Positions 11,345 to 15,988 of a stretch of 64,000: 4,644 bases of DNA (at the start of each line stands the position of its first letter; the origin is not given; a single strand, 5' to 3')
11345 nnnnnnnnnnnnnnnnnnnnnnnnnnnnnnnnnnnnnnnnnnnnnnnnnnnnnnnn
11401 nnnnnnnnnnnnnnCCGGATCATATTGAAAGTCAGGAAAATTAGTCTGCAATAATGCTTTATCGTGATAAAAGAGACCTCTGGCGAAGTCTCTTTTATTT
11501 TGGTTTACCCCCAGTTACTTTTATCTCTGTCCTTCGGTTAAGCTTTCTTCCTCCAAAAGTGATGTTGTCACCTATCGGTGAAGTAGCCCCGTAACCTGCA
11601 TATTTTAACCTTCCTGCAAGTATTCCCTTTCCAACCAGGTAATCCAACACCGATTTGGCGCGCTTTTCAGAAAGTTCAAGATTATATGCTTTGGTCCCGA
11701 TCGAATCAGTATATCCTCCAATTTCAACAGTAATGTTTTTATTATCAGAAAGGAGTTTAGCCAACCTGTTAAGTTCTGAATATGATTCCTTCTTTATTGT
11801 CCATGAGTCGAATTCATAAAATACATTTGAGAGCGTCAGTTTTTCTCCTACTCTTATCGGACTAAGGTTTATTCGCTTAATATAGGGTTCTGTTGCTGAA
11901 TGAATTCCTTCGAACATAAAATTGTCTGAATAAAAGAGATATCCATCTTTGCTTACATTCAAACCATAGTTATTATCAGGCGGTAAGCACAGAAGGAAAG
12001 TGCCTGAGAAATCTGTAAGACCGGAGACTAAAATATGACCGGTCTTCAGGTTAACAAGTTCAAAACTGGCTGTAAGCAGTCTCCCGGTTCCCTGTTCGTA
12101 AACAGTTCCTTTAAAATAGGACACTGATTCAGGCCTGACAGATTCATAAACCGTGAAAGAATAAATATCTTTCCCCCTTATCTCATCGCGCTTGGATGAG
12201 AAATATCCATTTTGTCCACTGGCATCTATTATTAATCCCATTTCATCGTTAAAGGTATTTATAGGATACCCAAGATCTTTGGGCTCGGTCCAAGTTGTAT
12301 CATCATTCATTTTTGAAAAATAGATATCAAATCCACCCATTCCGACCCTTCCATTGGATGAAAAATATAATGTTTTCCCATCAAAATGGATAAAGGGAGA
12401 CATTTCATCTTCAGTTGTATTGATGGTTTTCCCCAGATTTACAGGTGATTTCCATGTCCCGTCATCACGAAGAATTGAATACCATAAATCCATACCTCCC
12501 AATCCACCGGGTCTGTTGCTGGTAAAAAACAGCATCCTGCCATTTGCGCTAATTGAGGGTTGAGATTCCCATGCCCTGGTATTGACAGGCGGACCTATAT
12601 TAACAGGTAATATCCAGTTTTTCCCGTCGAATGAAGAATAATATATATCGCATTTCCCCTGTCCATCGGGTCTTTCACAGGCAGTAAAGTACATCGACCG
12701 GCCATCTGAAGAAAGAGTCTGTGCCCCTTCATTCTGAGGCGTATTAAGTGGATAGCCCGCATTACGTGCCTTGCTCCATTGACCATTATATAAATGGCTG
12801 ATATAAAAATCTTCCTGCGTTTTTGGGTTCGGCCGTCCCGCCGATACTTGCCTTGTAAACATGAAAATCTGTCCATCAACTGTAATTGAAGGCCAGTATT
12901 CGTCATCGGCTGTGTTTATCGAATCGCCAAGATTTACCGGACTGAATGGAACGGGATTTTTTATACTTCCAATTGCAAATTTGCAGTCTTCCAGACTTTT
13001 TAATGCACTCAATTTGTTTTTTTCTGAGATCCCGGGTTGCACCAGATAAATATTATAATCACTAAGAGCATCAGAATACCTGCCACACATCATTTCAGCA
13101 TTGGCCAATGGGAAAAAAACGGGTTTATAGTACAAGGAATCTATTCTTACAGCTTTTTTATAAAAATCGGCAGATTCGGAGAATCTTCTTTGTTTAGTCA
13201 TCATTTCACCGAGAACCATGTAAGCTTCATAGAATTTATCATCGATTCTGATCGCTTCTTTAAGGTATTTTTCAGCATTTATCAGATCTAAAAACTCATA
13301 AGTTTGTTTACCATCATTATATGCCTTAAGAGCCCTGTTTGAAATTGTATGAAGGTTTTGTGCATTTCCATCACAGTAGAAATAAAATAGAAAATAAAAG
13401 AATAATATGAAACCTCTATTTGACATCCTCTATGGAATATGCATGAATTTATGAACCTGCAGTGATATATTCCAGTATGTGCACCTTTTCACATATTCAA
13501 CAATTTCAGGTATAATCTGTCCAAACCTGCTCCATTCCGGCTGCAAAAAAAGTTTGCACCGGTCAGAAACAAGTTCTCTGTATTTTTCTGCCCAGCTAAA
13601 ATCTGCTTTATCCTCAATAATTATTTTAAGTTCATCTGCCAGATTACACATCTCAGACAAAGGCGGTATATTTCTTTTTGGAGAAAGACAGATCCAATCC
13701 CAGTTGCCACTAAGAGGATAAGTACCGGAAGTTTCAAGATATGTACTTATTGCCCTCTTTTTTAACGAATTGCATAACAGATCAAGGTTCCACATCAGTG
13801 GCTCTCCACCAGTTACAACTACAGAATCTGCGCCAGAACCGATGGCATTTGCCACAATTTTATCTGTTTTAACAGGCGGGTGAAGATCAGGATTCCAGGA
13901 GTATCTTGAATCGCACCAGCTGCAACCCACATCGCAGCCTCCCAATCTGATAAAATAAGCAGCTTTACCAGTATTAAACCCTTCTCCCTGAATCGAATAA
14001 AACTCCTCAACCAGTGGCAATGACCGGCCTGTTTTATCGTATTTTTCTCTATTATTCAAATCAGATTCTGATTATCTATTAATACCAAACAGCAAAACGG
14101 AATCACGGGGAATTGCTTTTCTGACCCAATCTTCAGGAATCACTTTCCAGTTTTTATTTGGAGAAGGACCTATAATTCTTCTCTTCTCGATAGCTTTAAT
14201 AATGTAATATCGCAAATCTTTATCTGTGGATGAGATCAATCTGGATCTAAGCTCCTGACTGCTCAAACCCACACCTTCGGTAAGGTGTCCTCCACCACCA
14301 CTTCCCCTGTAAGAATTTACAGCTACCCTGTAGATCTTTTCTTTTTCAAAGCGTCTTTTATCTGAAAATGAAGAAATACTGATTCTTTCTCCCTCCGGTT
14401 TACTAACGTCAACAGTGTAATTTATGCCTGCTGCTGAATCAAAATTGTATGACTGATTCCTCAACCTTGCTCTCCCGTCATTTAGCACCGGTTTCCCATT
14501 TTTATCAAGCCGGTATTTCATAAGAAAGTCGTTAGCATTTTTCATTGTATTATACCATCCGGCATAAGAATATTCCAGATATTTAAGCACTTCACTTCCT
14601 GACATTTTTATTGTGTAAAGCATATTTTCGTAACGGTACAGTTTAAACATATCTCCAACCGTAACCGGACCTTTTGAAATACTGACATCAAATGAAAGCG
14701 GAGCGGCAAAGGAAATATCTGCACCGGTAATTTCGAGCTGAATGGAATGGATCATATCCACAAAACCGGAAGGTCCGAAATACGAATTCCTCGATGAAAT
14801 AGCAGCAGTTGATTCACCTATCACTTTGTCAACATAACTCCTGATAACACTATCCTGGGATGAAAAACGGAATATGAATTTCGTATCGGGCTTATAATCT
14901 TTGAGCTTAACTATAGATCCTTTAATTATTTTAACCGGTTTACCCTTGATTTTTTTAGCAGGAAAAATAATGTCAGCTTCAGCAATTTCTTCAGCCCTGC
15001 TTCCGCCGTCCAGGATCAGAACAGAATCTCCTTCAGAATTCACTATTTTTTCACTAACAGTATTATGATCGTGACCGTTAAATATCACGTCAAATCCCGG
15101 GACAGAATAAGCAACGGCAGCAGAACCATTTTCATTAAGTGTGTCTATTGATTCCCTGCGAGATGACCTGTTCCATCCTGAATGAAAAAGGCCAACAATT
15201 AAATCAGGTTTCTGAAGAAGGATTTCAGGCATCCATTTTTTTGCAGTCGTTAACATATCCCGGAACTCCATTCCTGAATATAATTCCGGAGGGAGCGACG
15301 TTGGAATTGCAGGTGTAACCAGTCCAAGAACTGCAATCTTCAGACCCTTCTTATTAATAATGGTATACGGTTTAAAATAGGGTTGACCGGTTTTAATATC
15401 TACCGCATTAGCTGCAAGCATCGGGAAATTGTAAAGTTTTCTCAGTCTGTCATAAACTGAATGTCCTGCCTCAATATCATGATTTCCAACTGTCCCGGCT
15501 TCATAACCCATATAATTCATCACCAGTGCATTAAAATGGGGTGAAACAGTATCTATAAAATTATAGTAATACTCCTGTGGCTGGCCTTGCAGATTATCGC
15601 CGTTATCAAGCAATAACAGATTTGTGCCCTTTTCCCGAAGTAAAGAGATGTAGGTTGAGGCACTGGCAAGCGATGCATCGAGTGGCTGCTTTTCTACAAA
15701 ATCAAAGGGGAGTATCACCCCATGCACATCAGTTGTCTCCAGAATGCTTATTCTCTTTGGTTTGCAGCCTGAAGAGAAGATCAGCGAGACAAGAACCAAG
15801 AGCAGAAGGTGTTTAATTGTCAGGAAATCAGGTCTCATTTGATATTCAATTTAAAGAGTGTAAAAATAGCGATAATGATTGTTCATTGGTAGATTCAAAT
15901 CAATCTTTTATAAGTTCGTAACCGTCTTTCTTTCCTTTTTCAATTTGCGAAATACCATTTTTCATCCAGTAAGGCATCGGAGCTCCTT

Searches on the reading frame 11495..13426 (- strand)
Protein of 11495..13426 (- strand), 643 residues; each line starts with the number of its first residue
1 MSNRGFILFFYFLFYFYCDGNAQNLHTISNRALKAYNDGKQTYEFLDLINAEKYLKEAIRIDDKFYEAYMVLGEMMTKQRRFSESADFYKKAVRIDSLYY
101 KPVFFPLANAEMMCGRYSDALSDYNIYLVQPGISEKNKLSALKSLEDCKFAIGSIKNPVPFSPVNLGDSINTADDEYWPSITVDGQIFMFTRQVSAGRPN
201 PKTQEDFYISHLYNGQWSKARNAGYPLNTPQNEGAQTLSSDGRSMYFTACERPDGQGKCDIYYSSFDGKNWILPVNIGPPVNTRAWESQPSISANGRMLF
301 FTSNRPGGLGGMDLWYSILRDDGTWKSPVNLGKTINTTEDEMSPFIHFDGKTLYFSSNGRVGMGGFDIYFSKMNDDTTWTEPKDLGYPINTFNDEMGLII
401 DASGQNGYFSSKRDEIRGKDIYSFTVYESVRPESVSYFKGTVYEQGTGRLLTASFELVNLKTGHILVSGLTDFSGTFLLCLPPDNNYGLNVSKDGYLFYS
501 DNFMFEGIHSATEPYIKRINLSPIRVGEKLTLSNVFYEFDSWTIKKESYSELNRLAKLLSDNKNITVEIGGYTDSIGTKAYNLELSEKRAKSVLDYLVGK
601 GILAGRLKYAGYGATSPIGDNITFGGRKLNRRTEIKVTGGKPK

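Call 65: search_protein_families(library=pfam, proteins=[window:11495-13426:-], max_evalue=0.00001)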
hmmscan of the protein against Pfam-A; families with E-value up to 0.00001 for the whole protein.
window:11495-13426:- (643 aa): 3 families
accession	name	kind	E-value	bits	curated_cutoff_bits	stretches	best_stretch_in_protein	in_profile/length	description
PF07676.18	PD40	-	1.4e-25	89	20.9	2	278-315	2-37/38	WD40-like Beta Propeller Repeat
PF00691.25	OmpA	-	2.1e-20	73.3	27.2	1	536-629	1-96/98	OmpA family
PF07719.23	TPR_2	-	7.8e-06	26.1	27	0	67-96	2-31/34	Tetratricopeptide repeat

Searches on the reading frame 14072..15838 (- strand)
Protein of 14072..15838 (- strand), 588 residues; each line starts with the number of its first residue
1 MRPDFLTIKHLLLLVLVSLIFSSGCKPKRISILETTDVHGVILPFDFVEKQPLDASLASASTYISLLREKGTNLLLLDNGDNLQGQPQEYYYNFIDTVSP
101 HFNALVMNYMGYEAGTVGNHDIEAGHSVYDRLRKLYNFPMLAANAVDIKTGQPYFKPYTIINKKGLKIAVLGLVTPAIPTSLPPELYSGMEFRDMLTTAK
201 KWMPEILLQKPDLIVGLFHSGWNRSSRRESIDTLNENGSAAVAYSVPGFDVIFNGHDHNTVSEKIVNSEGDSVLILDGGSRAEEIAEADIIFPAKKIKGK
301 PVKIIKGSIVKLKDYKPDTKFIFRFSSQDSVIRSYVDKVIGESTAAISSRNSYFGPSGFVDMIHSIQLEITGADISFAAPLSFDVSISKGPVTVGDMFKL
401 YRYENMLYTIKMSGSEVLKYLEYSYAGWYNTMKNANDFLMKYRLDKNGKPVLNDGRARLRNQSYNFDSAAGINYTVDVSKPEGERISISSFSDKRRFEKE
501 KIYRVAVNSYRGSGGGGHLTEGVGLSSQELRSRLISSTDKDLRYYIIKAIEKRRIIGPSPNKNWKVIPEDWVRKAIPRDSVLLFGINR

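Call 65: search_protein_families(library=pfam, proteins=[window:14072-15838:-], max_evalue=0.00001)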
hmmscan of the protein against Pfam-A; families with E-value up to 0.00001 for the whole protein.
window:14072-15838:- (588 aa): 2 families
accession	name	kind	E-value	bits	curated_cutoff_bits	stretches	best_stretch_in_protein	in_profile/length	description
PF02872.23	5_nucleotid_C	-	1.7e-27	96.9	23.6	1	339-517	1-152/158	5'-nucleotidase, C-terminal domain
PF00149.33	Metallophos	-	4.6e-11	43.9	21.5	1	31-259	2-190/191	Calcineurin-like phosphoesterase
